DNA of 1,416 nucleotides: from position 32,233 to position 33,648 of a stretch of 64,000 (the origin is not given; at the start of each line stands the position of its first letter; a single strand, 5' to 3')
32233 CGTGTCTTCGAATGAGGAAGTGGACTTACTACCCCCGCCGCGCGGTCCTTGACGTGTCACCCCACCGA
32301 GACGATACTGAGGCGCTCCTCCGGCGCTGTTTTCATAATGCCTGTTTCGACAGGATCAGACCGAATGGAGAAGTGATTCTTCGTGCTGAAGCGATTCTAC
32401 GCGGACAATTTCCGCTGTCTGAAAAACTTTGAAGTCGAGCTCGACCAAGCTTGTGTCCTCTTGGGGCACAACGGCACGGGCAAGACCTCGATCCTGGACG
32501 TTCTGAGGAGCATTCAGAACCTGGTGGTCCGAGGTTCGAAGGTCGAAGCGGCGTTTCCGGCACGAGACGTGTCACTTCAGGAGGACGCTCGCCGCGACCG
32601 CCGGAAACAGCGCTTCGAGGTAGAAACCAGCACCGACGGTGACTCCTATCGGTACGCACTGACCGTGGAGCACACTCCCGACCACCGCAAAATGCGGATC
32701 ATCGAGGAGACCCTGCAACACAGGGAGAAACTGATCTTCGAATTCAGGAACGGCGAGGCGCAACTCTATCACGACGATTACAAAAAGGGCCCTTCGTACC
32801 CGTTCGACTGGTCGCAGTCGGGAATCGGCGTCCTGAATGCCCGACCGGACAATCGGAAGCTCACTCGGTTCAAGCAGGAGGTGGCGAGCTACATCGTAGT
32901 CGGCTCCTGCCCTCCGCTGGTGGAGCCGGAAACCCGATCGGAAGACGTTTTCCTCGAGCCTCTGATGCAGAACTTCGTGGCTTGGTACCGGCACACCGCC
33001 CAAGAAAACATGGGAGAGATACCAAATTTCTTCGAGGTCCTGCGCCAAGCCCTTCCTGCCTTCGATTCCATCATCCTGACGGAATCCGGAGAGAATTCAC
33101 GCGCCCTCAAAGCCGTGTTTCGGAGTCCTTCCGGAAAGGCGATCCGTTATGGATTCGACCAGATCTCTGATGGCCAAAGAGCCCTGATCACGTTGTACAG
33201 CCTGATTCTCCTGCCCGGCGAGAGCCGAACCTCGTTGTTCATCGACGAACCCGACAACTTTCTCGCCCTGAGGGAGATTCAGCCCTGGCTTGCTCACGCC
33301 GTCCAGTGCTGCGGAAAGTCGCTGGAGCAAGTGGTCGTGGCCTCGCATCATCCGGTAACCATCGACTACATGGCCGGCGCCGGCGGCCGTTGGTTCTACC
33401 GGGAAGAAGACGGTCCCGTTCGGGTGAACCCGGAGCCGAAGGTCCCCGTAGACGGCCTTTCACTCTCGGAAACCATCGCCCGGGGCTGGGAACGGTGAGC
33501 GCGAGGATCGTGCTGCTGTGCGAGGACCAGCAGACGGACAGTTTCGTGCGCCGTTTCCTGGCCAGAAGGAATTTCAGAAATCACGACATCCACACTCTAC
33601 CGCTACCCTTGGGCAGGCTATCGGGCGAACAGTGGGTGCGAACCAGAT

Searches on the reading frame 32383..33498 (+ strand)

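Call 82: search_protein_families(library=pfam, proteins=[window:32383-33498:+], max_evalue=0.001)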
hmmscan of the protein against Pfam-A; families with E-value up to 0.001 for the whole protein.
window:32383-33498:+ (371 aa): 5 families
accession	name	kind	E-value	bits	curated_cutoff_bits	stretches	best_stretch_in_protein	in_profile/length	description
PF13304.12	AAA_21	-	2.4e-17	64.4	27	1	25-328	3-304/304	AAA domain, putative AbiEii toxin, Type IV TA system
PF13175.12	AAA_15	-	3.6e-10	40.5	32.1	1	1-46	1-48/374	AAA ATPase domain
PF00005.33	ABC_tran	-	7.8e-07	30.2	25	1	15-98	5-79/137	ABC transporter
PF13476.12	AAA_23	-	1.9e-06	29.1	27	1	8-111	5-95/201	AAA domain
PF02463.25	SMC_N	-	1.9e-05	24.6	40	1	1-324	1-199/220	RecF/RecN/SMC N terminal domain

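Call 83: search_protein_families(library=padloc, proteins=[window:32383-33498:+], max_evalue=0.001)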
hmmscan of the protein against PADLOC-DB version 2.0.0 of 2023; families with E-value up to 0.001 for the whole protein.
window:32383-33498:+ (371 aa): 82 families (the best 25 are shown)
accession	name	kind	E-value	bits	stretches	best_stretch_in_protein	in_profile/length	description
PDLC04180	HEC-01A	-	1.3e-22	78.5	1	3-325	4-319/382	-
PDLC02335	AbiLi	-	4.2e-20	70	1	1-331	49-243/326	AbiLi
PDLC04541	PDC-M25A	-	2.5e-19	67.6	1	1-347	1-334/380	-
PDLC04182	HEC-01A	-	1.5e-18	65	1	3-345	5-369/406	-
PDLC02980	AriA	-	8.1e-18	63.4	2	258-328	235-304/304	-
PDLC04135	mad3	-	2.7e-17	61.4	1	1-331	1-331/374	mads_3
PDLC04175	HEC-01A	-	6.7e-16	56.3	1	2-321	6-306/363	-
PDLC04178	HEC-01A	-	2.8e-15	54.3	1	2-328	9-332/399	-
PDLC00278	PtuA1|PtuA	-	1.6e-11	42.2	1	2-94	3-99/436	AAA ATPase domain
PDLC00293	PtuA1|PtuA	-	2.4e-11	41.3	2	2-73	3-83/527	AAA ATPase domain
PDLC04176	HEC-01A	-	7e-11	40.1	1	5-294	6-289/371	-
PDLC02979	AriA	-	8e-11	40.3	1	1-46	1-48/373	-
PDLC00271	PtuA1|PtuA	-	4.9e-10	37.5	1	2-122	3-125/421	AAA ATPase domain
PDLC00310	PtuA1|PtuA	-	8.9e-10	36.2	1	2-102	3-106/443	AAA ATPase domain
PDLC00094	GajA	-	1.7e-09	34.7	1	2-71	3-70/569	AAA ATPase domain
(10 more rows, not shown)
